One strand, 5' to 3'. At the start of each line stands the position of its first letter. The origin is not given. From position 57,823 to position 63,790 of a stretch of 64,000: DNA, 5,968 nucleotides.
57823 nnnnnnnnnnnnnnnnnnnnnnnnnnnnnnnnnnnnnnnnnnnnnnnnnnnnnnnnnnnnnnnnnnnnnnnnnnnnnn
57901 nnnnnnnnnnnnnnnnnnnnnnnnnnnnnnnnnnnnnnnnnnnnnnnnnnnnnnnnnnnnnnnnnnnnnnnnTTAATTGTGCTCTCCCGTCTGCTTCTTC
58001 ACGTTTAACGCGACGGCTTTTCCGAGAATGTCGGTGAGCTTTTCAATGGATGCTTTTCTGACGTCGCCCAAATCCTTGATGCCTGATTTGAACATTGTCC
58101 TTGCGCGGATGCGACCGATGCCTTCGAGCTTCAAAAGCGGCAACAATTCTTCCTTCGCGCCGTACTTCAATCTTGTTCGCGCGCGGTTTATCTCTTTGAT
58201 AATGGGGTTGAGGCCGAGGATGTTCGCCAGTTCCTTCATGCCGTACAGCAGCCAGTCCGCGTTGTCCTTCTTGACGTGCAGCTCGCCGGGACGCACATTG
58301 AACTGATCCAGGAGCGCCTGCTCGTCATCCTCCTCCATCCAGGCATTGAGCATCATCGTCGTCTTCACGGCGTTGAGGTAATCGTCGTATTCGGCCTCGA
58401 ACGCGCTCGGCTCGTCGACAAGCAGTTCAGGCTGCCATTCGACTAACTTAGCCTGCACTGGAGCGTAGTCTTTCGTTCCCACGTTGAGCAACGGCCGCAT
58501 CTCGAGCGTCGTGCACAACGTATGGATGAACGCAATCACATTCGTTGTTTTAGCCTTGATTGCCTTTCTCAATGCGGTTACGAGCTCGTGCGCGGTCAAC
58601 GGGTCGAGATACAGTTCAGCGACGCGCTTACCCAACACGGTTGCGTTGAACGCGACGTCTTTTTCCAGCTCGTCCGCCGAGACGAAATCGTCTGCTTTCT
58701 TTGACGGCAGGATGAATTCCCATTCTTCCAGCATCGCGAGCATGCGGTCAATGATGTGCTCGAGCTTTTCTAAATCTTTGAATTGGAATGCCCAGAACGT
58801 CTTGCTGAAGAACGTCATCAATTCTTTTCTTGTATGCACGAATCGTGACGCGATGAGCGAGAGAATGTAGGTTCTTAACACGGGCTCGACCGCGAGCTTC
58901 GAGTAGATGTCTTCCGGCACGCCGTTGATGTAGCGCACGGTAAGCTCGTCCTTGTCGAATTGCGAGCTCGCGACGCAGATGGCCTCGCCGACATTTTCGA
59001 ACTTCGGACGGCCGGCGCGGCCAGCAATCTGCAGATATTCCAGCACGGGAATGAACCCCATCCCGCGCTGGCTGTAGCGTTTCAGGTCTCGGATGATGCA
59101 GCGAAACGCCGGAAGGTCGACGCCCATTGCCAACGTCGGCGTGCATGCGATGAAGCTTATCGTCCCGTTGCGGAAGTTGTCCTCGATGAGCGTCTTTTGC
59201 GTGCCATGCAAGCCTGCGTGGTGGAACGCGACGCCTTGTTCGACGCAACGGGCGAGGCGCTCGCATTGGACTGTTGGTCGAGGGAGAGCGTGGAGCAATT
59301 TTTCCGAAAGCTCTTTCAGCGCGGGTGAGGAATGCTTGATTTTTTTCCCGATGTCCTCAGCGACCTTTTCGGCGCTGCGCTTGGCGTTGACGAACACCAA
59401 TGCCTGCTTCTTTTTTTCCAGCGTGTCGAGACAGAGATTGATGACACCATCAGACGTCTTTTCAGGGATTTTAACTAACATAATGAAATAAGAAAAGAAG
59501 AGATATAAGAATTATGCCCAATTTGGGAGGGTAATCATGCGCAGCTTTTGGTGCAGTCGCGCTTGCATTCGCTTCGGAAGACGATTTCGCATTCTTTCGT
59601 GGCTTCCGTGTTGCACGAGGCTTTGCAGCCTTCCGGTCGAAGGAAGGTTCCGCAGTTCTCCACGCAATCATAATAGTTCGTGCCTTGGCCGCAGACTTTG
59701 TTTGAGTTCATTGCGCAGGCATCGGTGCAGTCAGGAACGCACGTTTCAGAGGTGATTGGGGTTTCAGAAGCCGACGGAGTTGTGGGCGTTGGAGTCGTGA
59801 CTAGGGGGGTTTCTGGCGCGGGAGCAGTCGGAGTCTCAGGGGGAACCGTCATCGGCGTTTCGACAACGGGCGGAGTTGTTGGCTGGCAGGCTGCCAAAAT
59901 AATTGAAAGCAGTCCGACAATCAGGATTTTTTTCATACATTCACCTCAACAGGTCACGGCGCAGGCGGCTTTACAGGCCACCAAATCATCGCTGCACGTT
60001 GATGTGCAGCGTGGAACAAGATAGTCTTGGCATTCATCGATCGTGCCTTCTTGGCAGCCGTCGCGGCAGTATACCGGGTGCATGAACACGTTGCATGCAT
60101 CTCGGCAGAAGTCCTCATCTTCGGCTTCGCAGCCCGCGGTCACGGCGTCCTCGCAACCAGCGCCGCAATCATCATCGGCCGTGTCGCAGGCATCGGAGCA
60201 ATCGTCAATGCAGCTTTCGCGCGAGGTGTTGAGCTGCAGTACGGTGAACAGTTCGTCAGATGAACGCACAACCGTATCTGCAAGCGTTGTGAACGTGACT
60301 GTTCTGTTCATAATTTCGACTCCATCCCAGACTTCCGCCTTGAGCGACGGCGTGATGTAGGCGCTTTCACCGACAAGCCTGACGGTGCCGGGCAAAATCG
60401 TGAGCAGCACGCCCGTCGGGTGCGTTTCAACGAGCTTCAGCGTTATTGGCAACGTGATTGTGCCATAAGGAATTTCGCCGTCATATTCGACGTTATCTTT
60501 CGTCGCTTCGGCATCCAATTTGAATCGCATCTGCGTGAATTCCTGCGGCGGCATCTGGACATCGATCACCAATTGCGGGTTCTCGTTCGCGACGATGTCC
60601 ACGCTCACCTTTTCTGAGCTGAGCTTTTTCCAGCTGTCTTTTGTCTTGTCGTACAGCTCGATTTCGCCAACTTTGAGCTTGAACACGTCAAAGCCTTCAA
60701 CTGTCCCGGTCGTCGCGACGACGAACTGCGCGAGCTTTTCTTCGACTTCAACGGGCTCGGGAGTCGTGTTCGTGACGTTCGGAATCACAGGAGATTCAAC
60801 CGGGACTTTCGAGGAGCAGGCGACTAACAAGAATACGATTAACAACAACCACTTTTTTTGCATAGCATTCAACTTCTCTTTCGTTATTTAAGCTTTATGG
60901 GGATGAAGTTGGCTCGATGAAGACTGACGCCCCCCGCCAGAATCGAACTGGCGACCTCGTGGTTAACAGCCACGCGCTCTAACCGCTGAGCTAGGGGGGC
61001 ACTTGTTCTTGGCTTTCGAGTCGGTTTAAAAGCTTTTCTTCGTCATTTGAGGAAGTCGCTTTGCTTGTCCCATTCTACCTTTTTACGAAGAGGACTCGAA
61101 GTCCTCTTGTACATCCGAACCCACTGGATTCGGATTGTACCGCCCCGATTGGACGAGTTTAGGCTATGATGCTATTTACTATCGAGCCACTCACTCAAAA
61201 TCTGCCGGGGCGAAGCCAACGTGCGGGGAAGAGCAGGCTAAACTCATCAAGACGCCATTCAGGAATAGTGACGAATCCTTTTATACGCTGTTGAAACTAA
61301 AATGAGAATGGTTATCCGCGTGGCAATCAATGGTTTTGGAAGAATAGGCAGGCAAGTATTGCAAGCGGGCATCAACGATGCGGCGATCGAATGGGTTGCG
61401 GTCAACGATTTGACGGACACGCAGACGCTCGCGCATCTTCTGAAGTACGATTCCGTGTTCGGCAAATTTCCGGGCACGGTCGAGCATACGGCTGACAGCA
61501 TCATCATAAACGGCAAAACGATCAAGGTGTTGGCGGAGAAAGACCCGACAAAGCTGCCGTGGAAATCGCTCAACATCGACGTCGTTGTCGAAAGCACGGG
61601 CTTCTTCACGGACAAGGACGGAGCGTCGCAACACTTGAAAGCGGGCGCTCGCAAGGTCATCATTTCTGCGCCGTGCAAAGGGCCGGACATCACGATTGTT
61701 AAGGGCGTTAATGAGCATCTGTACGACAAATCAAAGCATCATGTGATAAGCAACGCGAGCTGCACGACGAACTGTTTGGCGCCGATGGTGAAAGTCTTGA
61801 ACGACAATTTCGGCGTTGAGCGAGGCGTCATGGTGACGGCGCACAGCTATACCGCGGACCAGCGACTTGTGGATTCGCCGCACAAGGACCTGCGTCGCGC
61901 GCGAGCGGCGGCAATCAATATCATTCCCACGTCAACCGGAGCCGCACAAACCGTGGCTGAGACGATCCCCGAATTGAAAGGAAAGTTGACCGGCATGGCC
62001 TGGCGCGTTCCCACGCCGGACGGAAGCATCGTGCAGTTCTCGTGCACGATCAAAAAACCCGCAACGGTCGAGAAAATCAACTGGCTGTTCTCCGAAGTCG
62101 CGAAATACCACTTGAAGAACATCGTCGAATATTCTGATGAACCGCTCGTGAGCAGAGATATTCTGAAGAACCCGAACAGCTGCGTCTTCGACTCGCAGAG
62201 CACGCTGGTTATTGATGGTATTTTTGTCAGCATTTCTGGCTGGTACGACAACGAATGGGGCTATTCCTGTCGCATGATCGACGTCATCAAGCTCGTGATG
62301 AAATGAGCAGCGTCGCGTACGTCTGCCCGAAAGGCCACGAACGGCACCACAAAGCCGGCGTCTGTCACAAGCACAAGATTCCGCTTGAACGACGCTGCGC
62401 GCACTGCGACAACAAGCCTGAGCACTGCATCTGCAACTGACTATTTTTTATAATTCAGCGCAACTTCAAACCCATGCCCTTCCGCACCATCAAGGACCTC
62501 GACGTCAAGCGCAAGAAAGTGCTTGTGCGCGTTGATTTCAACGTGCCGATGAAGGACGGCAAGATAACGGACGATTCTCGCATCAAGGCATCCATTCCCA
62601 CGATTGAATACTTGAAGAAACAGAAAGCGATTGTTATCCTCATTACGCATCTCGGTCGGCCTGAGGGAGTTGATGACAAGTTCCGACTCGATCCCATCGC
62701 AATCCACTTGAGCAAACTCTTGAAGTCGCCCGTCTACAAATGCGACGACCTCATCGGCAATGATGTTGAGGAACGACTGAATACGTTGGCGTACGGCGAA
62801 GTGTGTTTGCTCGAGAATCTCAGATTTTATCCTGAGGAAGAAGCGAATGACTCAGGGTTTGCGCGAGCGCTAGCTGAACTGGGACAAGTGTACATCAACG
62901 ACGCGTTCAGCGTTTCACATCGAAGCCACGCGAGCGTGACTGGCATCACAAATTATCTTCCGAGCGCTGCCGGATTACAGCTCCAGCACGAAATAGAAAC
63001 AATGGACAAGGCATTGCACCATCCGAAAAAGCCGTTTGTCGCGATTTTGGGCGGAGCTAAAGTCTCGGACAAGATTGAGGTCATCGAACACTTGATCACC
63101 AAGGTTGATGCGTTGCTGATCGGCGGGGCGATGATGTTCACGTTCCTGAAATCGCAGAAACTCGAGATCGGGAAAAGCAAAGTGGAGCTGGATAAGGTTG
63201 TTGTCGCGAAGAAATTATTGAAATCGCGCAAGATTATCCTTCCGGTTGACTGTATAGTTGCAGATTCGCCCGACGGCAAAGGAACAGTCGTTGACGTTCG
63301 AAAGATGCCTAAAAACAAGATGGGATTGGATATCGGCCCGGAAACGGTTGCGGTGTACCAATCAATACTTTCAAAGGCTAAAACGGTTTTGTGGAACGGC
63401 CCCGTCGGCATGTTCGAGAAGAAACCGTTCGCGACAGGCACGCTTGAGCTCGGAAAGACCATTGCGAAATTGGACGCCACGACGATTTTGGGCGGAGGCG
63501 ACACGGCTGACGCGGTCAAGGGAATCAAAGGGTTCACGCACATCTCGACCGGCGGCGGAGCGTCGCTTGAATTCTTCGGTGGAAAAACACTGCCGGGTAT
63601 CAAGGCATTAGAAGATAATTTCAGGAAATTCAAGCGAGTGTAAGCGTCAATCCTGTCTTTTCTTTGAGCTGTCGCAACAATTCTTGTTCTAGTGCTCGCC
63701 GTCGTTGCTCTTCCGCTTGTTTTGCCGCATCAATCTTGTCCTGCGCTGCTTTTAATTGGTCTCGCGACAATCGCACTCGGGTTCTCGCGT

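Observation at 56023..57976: GGDEF cyclase plus a degenerate GGDEF partner in an archaeal genomic context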

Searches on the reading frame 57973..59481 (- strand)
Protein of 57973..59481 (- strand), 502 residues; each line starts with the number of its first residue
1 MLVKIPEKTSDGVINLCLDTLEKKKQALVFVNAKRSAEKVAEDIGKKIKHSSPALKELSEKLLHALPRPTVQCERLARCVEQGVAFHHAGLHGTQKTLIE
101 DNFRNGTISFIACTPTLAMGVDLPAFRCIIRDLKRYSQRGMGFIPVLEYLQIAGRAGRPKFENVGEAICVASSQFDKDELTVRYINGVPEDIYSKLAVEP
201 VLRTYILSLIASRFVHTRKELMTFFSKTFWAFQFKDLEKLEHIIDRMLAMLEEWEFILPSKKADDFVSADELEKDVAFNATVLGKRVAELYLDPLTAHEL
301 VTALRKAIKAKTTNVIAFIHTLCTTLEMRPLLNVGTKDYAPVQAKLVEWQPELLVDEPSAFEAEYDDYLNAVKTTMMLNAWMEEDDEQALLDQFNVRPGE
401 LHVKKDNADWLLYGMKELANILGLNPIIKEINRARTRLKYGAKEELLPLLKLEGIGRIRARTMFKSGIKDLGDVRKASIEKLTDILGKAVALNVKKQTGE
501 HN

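Call 4: search_protein_families(library=pfam, proteins=[window:57973-59481:-], max_evalue=0.01)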
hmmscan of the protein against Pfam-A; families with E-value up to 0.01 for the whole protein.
window:57973-59481:- (502 aa): 4 families
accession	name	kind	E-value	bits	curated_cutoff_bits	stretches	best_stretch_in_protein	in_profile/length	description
PF21280.2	Helicase_dom4_arc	-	1.3e-29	103.1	27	1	317-441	2-125/125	Archaeal helicase, domain 4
PF00271.37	Helicase_C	-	7.2e-11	42.8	23.5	1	81-159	39-109/110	Helicase conserved C-terminal domain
PF20470.4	HTH_61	-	1.4e-05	25.9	24.3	1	181-257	15-91/92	Helix-turn-helix domain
PF14520.12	HHH_5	-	5.4e-05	24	27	1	448-495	3-52/57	Helix-hairpin-helix domain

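Call 5: search_protein_families(library=ncbifam, proteins=[window:57973-59481:-], max_evalue=0.01)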
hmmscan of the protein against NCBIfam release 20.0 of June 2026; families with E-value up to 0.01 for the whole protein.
window:57973-59481:- (502 aa): 11 families
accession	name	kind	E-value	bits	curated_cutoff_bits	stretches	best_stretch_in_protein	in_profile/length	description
NF002654.0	PRK02362.1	equivalog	3.4e-132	442.3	887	1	4-500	223-705/739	ATP-dependent DNA helicase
NF001308.0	PRK00254.1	equivalog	2.4e-111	373.2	1216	1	15-490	229-688/720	ATP-dependent DNA helicase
NF040935.1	helicase_Hel308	equivalog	4.1e-88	296.3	1200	1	8-497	231-698/704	ATP-dependent DNA helicase Hel308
NF002251.0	PRK01172.1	equivalog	8.7e-77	258.9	891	1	14-490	226-655/674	ATP-dependent DNA helicase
TIGR04121.1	DEXH_lig_assoc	equivalog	2.4e-07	28.9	850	1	81-131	276-326/804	ligase-associated DNA damage response DEXH box helicase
NF010338.0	PRK13767.1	equivalog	1.6e-05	23.4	849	0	79-131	313-365/877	ATP-dependent helicase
NF053636.1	DDHlcsCsdAPsy1082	equivalog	0.0021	16.7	890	0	72-160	255-338/512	DEAD/DEAH box helicase CsdA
TIGR03817.1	DECH_helic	hypoth_equivalog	0.0036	15.6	874.1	0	80-159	302-373/742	helicase/secretion neighborhood putative DEAH-box helicase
TIGR00614.1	recQ_fam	subfamily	0.0049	15.7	219.8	1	85-159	254-320/470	RecQ family ATP-dependent DNA helicase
NF002292.0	PRK01216.1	equivalog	0.0067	15.5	339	0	451-492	182-223/351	DNA polymerase IV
NF002677.0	PRK02406.1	equivalog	0.0088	15.2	256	0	447-490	180-223/357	DNA polymerase IV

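Call 71: search_protein_families(library=padloc, proteins=[window:57973-59481:-], max_evalue=0.01)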
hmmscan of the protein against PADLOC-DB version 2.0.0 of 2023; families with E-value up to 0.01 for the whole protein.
window:57973-59481:- (502 aa): 32 families (the best 25 are shown)
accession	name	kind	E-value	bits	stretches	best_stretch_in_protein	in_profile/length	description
PDLC00200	HamB2|HamB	-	1.6e-24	84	1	20-176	385-537/865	DEAD-box helicase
PDLC00187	HamB1|HamB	-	3.6e-24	83.1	1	20-314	373-651/851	DEAD-box helicase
PDLC00186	HamB1|HamB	-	7.4e-24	81.8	1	6-174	372-536/864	DEAD-box helicase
PDLC00176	HamB1|HamB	-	9.5e-24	81.5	1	13-177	360-518/845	DEAD-box helicase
PDLC00190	HamB1|HamB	-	2.8e-22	77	1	14-197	365-543/866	DEAD-box helicase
PDLC00185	HamB1|HamB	-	2.6e-21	73.2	1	13-173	369-528/871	DEAD-box helicase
PDLC00184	HamB1|HamB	-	1.6e-18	64.3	1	24-183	329-483/738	DEAD-box helicase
PDLC00177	HamB1|HamB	-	4.2e-17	59.6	1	14-178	377-540/841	DEAD-box helicase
PDLC00199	HamB2|HamB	-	1.5e-16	57.7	1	22-178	376-526/841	DEAD-box helicase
PDLC04531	PDC-M23B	-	4.5e-16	56.1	1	19-197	564-737/1060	-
PDLC00181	HamB1|HamB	-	3.9e-15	52.9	1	20-158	361-498/836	DEAD-box helicase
PDLC00174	HamB1|HamB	-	1.5e-14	50.8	1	6-165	541-701/1163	DEAD-box helicase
PDLC00194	HamB1|HamB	-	3.5e-14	49.7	1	75-175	553-655/995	DEAD-box helicase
PDLC00180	HamB1|HamB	-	6.5e-14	49.4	1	19-184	292-449/709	DEAD-box helicase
PDLC00201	HamB2|HamB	-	1.7e-11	41.2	1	22-160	297-428/721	DEAD-box helicase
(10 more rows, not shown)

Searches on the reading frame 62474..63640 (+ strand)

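Call 27: search_protein_families(library=pfam, max_evalue=0.00001, proteins=[window:62474-63640:+])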
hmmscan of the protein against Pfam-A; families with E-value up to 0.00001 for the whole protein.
seq(389 aa): 1 family
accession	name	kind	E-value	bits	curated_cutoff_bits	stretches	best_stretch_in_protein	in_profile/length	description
PF00162.24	PGK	-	1.1e-144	482.6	27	1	6-371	1-379/379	Phosphoglycerate kinase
